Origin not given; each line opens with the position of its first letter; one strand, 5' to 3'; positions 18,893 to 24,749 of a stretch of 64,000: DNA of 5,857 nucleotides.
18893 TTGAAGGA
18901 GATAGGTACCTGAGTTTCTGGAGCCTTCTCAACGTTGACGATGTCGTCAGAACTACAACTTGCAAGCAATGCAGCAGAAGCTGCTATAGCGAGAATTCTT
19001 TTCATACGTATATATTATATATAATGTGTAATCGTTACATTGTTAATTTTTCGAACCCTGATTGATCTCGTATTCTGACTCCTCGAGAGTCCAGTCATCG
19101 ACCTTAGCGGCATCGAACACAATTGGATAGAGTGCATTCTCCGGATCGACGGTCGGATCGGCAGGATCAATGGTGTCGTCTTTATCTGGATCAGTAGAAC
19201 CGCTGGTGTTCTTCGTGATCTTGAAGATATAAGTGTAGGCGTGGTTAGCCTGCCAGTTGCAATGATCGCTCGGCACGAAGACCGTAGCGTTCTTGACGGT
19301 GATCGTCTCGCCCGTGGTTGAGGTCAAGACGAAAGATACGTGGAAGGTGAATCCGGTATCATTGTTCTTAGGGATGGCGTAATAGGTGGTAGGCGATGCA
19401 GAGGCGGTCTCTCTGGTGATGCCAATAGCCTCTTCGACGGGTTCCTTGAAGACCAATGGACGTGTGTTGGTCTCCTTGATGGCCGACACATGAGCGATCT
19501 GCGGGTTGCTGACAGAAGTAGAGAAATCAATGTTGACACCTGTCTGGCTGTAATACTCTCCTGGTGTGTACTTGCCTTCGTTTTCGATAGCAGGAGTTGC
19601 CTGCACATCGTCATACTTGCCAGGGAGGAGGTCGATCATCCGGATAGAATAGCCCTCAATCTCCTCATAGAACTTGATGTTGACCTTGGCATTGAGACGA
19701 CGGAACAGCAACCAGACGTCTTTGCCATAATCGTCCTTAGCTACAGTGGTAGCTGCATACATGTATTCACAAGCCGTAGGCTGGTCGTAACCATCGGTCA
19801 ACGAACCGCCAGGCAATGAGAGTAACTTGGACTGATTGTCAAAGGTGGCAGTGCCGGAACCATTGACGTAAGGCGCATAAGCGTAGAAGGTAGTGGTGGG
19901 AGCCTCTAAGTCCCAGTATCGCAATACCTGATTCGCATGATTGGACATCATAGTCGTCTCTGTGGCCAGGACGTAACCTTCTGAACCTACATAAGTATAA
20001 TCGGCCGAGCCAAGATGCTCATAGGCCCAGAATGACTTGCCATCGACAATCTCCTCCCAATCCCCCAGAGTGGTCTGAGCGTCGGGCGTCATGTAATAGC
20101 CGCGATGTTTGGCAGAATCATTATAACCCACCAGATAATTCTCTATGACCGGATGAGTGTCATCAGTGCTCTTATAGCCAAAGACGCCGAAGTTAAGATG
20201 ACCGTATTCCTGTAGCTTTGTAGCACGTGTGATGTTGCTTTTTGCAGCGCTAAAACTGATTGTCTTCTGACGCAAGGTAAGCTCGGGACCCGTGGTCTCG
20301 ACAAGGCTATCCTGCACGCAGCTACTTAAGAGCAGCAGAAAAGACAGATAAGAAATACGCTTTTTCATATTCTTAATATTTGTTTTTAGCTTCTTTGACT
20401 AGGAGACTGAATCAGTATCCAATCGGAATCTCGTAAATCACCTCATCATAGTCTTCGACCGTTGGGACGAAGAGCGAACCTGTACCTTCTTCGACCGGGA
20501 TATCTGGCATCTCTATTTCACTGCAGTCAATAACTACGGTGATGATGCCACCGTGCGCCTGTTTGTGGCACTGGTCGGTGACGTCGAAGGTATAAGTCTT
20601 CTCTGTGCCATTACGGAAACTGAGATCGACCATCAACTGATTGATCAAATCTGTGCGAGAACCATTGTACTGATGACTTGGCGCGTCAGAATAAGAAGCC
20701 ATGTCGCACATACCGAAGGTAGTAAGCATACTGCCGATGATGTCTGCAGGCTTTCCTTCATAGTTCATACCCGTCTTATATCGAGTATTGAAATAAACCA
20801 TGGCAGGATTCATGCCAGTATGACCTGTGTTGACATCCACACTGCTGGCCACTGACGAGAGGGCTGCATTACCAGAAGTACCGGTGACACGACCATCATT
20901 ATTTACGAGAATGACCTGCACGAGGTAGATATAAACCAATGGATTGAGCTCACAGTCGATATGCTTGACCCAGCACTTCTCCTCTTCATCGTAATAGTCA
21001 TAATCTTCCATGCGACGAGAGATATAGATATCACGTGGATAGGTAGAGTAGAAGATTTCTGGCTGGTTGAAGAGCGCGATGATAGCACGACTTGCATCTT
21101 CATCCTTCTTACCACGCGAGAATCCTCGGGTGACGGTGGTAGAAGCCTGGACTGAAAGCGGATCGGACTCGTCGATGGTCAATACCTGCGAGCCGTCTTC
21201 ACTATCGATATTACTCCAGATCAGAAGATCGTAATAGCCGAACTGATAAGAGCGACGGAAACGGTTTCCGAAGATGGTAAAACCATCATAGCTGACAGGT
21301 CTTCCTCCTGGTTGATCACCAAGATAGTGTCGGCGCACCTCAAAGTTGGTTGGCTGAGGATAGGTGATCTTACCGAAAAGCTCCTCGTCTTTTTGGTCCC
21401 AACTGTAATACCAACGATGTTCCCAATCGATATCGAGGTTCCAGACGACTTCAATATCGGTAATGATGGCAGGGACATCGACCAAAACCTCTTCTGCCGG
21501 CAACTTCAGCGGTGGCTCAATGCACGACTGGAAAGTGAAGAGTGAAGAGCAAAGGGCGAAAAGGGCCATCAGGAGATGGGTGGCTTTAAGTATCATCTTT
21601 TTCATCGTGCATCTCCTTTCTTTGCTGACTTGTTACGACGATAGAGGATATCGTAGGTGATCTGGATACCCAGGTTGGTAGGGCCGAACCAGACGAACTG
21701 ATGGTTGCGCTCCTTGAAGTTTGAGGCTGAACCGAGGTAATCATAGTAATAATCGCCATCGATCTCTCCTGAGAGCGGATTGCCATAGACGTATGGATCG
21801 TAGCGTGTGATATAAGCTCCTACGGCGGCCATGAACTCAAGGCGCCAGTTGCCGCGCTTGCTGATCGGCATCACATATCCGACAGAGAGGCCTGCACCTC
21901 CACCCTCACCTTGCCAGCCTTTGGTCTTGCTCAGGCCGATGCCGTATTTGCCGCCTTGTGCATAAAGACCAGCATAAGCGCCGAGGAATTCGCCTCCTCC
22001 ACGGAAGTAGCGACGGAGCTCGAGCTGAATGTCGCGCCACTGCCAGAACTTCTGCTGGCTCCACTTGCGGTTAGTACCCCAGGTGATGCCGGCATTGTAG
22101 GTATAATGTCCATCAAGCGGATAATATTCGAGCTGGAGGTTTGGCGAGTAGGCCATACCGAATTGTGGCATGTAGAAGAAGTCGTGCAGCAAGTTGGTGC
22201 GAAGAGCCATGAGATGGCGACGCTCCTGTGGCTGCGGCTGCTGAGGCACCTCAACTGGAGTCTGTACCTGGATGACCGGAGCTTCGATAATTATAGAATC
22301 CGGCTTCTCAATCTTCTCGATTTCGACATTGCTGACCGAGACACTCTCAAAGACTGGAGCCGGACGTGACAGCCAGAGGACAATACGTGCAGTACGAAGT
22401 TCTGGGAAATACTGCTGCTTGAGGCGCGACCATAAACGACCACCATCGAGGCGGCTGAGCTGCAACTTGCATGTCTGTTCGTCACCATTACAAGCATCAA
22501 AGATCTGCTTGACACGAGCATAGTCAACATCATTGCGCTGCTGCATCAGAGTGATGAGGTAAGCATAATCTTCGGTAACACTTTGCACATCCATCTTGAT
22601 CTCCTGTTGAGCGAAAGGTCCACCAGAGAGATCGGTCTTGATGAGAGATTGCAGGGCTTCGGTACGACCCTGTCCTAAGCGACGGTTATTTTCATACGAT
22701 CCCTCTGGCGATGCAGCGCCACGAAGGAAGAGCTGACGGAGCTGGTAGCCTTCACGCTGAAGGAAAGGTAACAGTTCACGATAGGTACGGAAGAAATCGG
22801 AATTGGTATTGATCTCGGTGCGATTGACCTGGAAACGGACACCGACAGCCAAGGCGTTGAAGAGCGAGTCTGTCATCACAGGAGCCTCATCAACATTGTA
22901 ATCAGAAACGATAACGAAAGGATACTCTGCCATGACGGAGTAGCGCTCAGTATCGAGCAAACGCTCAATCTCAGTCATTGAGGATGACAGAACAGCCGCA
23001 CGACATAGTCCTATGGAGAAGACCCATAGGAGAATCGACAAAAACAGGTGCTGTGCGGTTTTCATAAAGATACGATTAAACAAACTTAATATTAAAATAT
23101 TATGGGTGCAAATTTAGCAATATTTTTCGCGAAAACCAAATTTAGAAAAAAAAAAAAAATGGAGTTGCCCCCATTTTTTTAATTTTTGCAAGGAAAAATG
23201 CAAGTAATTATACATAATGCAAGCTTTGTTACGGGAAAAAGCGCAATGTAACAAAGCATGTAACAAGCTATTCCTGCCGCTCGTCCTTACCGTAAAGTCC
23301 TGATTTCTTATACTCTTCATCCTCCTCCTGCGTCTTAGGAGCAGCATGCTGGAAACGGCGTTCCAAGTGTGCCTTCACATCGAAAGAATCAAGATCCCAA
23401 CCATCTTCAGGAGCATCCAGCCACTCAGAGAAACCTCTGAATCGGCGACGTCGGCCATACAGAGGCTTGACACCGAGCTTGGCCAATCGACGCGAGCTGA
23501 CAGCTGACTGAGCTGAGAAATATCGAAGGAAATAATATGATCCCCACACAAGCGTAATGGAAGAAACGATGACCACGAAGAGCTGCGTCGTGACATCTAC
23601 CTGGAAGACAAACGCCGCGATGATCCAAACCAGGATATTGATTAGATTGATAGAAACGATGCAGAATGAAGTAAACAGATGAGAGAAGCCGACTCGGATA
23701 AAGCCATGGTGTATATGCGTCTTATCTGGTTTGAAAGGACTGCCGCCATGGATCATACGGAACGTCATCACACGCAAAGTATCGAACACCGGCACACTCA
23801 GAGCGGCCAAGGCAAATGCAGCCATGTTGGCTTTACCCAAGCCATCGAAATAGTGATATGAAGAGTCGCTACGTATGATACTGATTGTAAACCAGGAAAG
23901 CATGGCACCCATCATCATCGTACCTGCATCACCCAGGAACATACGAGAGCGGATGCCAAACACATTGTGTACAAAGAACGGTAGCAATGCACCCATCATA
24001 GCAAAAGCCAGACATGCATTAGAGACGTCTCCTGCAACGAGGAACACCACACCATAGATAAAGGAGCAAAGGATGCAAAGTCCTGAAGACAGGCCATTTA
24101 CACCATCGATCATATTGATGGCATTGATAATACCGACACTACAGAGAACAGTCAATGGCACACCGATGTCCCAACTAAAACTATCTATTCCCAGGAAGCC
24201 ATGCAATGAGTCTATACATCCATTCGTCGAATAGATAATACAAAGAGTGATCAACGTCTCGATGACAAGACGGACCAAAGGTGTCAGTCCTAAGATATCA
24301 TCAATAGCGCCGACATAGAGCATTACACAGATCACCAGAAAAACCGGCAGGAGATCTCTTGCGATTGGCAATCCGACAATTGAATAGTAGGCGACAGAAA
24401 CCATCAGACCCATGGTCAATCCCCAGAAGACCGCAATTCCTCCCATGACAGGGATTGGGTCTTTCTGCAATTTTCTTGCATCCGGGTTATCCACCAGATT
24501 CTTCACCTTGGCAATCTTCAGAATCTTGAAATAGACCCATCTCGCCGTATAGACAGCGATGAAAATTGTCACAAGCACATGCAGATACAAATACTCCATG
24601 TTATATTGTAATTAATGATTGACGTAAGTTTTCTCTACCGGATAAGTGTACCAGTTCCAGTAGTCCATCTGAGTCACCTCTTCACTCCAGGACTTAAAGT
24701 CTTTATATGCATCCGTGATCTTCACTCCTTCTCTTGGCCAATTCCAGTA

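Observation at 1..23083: Oversized type V pilus-like operon: ten consecutive fimbrillin-type lipoproteins, all keeping a lipobox plus an early T-R-A/V site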

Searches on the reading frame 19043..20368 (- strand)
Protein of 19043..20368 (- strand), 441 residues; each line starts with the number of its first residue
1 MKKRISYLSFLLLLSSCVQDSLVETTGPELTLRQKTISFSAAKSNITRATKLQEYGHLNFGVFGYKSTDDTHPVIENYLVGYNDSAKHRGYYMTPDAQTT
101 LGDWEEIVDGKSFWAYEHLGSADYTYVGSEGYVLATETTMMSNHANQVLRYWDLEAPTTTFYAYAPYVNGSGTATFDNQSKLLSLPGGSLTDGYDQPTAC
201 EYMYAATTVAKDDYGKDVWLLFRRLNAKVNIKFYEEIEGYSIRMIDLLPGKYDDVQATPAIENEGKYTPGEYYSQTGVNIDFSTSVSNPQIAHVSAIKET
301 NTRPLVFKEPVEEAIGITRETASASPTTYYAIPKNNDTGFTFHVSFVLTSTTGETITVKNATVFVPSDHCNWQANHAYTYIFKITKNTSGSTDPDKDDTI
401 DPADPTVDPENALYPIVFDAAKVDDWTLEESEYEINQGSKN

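Call 6: search_protein_families(library=pfam, max_evalue=0.01, proteins=[window:19043-20368:-])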
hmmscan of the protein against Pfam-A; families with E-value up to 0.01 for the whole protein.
window:19043-20368:- (441 aa): 1 family
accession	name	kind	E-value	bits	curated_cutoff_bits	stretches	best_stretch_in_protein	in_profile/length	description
PF13149.12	Mfa_like_1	-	5.3e-08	33.6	27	1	124-389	29-236/246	Fimbrillin-like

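Call 10: search_protein_families(library=ncbifam, max_evalue=0.01, proteins=[window:19043-20368:-])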
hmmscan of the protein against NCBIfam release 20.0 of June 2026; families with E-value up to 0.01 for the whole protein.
window:19043-20368:- (441 aa): 0 families

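Call 12: search_solved_structures(query=window:19043-20368:-, max_evalue=1)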
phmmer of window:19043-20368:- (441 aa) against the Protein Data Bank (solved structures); distinct sequences matched with E-value up to 1: 0.

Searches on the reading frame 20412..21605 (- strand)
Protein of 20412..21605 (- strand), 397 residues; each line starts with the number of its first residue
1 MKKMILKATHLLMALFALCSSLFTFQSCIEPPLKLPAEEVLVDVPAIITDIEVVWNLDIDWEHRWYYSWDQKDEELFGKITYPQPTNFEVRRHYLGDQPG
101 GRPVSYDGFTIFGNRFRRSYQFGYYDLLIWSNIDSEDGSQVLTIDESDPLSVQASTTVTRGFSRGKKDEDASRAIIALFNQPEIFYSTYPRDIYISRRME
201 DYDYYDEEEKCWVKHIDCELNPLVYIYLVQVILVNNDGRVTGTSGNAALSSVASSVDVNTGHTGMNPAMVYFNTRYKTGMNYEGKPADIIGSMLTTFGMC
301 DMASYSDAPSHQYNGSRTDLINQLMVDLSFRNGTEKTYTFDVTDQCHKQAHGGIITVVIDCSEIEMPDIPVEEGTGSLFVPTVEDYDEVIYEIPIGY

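Call 6: search_protein_families(library=pfam, max_evalue=0.01, proteins=[window:20412-21605:-])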
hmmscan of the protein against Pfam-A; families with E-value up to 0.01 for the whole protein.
window:20412-21605:- (397 aa): 1 family
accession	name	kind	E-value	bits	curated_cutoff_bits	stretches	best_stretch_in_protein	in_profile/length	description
PF17145.10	DUF5119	-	2e-05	24.9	27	1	124-272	65-190/191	Domain of unknown function (DUF5119)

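Call 10: search_protein_families(library=ncbifam, max_evalue=0.01, proteins=[window:20412-21605:-])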
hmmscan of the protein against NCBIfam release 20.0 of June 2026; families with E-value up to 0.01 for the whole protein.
window:20412-21605:- (397 aa): 0 families

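Call 14: search_solved_structures(query=window:20412-21605:-, max_evalue=1)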
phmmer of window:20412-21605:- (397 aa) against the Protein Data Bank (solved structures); distinct sequences matched with E-value up to 1: 1.
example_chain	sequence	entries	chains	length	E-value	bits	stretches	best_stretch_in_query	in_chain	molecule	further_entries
2pbf_A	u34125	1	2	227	0.73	11.5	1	350-393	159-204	Protein-L-isoaspartate O-methyltransferase beta-aspartate methyltransferase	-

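Call 57: search_solved_structures(query=A3, max_evalue=1)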
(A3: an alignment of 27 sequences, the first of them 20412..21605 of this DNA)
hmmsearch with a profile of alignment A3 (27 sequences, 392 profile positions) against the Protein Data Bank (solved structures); distinct sequences matched with E-value up to 1: 1.
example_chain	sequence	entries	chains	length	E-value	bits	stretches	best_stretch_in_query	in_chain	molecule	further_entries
4gwp_C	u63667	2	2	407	0.42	12.7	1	74-167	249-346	Mediator of RNA polymerase II transcription subunit 8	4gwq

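Call 58: search_protein_families(library=pfam, alignment_id=A3, max_evalue=0.01)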
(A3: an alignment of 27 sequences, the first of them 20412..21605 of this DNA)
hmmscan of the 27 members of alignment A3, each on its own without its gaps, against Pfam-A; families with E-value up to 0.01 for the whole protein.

A. member 1, window:20412-21605:- (397 aa): 1 family
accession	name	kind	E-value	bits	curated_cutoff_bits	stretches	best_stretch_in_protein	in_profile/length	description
PF17145.10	DUF5119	-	2e-05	24.9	27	1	124-272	65-190/191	Domain of unknown function (DUF5119)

B. families by the number of members that match (of 27 scanned): 1 family
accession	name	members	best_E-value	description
PF17145.10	DUF5119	18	4.4e-06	Domain of unknown function (DUF5119)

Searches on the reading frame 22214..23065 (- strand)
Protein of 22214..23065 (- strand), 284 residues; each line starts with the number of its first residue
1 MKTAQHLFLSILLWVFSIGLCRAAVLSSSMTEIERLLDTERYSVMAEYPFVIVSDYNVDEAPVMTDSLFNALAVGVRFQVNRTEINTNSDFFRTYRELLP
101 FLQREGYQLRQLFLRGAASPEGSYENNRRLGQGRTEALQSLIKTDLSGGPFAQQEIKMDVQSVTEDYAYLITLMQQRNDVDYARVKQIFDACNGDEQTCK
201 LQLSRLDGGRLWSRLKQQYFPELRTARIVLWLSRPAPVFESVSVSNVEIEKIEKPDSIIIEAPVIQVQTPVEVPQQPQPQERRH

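Call 75: search_protein_families(library=pfam, max_evalue=1, proteins=[window:22214-23065:-])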
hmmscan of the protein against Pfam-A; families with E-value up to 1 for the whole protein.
window:22214-23065:- (284 aa): 0 families

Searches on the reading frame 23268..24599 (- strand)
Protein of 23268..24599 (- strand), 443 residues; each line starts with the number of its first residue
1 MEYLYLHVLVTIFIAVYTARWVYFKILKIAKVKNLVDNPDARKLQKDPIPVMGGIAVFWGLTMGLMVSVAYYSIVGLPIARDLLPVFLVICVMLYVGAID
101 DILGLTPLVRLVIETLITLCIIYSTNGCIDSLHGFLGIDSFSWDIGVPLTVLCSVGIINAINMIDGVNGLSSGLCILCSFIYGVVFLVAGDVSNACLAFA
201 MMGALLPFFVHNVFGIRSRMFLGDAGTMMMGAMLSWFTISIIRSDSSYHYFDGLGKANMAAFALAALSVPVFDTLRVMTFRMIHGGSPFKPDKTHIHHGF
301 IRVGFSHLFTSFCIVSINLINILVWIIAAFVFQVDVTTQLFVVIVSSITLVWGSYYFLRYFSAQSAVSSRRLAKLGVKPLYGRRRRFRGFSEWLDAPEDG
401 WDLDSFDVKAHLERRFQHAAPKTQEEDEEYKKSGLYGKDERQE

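Call 68: search_protein_families(library=pfam, max_evalue=0.00001, proteins=[window:23268-24599:-])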
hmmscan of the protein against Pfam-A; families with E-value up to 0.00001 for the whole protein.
window:23268-24599:- (443 aa): 1 family
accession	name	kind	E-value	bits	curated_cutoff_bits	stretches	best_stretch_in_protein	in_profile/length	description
PF00953.26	Glycos_transf_4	-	1.8e-30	106.5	27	1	85-240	3-158/160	Glycosyl transferase family 4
